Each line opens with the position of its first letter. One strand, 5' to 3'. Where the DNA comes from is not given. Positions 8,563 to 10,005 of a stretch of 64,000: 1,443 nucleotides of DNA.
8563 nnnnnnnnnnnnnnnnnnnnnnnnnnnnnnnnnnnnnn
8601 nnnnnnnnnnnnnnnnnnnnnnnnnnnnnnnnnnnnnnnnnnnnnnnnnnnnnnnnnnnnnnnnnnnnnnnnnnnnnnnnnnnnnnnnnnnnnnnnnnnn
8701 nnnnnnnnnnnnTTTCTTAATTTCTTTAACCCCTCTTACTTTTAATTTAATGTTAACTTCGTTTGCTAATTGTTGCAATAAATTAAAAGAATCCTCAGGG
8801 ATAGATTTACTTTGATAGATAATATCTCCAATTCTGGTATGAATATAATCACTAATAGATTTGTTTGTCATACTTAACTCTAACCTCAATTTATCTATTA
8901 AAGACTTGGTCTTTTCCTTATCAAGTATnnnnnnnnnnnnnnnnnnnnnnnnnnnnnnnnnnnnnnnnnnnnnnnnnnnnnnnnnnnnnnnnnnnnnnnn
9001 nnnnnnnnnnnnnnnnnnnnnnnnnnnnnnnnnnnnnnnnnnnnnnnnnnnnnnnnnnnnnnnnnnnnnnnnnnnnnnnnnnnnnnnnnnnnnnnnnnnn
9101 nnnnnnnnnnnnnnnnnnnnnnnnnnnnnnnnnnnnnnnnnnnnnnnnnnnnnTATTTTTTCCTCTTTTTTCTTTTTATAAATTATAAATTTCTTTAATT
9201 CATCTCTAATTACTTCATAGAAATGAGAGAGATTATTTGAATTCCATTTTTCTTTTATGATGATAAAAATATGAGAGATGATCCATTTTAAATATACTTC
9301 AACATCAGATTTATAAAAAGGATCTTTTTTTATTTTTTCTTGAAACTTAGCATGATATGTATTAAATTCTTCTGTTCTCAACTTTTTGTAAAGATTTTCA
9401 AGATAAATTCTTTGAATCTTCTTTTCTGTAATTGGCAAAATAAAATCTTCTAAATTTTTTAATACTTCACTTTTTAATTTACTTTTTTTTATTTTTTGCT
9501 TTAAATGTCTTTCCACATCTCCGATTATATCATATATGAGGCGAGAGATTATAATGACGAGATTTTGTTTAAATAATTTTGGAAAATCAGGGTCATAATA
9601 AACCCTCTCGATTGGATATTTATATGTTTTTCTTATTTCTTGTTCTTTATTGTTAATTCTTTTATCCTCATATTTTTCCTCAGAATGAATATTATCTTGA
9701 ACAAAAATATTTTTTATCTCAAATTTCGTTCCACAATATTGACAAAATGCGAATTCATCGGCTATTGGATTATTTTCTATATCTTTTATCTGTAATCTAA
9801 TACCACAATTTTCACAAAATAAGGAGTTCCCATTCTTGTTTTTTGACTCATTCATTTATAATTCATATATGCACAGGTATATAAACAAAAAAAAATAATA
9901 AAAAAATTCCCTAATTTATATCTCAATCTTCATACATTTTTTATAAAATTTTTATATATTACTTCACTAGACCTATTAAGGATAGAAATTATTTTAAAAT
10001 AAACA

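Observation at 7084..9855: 923-aa array of Zn-ribbon modules fused to a nuclease-like core and a winged helix, convergent on the trp operon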

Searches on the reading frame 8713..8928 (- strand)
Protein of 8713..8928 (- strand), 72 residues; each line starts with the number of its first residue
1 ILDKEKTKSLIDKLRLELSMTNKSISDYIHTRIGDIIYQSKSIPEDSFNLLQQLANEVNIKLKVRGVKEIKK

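Call 89: search_solved_structures(query=window:8713-8928:-, max_evalue=10, show_alignments=2)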
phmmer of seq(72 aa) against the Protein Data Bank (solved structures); distinct sequences matched with E-value up to 10: 2.
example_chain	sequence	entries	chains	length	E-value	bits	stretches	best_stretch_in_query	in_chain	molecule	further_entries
7zwc_d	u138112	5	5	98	0.13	16.1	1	13-61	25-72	snRNA-activating protein complex subunit 5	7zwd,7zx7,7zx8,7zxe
7rwz_A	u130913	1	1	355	0.37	14.7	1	1-46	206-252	Cos capsid morphogenesis protein (Ccm)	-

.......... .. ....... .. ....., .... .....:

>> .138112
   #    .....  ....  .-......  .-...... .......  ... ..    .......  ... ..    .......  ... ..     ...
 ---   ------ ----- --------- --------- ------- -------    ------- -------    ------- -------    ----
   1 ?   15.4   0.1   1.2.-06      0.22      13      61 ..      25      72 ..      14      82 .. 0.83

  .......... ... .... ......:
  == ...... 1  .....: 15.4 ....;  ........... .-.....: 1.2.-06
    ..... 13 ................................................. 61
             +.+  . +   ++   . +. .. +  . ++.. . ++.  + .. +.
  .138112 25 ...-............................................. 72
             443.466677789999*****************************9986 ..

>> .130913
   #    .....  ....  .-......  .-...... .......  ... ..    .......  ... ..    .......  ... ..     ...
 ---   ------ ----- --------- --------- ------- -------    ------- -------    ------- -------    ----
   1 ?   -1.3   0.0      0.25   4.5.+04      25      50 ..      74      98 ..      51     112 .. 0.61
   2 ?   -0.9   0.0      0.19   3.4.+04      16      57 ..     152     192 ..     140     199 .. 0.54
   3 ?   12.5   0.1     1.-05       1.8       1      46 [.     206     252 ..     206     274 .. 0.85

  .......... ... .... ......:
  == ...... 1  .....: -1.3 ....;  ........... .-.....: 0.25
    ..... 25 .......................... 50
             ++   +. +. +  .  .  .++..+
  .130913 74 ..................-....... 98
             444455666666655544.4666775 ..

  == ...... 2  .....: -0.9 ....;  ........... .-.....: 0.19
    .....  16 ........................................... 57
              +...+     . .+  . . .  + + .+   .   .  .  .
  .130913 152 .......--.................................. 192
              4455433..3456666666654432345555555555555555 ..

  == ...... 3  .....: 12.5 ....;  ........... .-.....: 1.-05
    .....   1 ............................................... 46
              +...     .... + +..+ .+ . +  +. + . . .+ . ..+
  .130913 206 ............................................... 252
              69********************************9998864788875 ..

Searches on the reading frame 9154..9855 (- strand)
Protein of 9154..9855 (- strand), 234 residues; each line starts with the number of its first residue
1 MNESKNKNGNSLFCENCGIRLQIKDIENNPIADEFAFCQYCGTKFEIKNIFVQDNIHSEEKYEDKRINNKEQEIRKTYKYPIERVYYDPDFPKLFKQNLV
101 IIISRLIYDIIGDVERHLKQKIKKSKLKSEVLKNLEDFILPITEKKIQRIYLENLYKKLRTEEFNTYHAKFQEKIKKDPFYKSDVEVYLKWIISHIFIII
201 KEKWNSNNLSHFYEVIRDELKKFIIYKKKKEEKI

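Call 61: search_protein_families(library=pfam, proteins=[window:9154-9855:-], max_evalue=0.5)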
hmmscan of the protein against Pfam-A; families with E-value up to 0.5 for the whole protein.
seq(234 aa): 14 families
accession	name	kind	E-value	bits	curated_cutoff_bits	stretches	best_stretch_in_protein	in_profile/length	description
PF13240.11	Zn_Ribbon_1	-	0.00016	21.7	25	1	29-44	7-22/23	zinc-ribbon domain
PF08271.17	Zn_Ribbon_TF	-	0.0011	18.9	29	1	9-35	17-43/43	TFIIB zinc-binding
PF12773.13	DZR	-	0.0034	17.9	27.3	1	11-45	12-34/45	Double zinc ribbon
PF13248.11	Zn_ribbon_3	-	0.012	15.5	27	0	30-45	11-26/26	zinc-ribbon domain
PF24460.1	DUF7575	-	0.017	14.9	28.5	1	33-46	15-28/28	Domain of unknown function (DUF7575)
PF16988.10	Vps36-NZF-N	-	0.026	14.4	27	0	6-29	28-51/65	Vacuolar protein sorting 36 NZF-N zinc-finger domain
PF22289.1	DmmA-like_C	-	0.034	14.5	27.4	0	7-25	14-32/44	Dimethylamine monooxygenase subunit DmmA-like, C-terminal domain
PF02591.20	Zn_ribbon_9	-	0.046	14.3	29.1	0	24-42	15-30/33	C4-type zinc ribbon domain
PF09538.15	FYDLN_acid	-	0.057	14.6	23.9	1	5-71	3-62/105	Protein of unknown function (FYDLN_acid)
PF10080.14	FtrD-like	-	0.09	13.4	26.3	0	7-28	47-68/101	Membrane iron-sulfur containing protein FtrD-like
PF14803.11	Zn_ribbon_Nudix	-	0.097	13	25.6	0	37-47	2-12/34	Nudix N-terminal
PF00320.33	GATA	-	0.22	11.6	26.8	1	5-22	14-31/36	GATA zinc finger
PF21344.3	Zn_ribbon_LysW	-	0.23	11.5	27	0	14-49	3-35/46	Alpha-aminoadipate carrier protein LysW-like, globular domain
PF13821.11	DUF4187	-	0.26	11.5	29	1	33-46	24-37/54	Domain of unknown function (DUF4187)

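Call 76: find_homologous_proteins(query=window:9154-9855:-, max_evalue=0.01)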
Query seq(234 aa): 393 candidates shared short words with the query, none scored E <= 0.01.

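Call 90: search_solved_structures(query=window:9154-9855:-, max_evalue=10, show_alignments=2)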
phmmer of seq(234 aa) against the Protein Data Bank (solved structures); distinct sequences matched with E-value up to 10: 2.
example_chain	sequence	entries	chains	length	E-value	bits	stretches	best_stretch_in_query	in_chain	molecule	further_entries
1tjl_A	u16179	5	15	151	0.8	12.6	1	12-47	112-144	DnaK suppressor protein | RNA polymerase-binding transcription factor DksA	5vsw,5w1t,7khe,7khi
1x62_A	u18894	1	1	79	1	12.3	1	13-67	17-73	C-terminal LIM domain protein 1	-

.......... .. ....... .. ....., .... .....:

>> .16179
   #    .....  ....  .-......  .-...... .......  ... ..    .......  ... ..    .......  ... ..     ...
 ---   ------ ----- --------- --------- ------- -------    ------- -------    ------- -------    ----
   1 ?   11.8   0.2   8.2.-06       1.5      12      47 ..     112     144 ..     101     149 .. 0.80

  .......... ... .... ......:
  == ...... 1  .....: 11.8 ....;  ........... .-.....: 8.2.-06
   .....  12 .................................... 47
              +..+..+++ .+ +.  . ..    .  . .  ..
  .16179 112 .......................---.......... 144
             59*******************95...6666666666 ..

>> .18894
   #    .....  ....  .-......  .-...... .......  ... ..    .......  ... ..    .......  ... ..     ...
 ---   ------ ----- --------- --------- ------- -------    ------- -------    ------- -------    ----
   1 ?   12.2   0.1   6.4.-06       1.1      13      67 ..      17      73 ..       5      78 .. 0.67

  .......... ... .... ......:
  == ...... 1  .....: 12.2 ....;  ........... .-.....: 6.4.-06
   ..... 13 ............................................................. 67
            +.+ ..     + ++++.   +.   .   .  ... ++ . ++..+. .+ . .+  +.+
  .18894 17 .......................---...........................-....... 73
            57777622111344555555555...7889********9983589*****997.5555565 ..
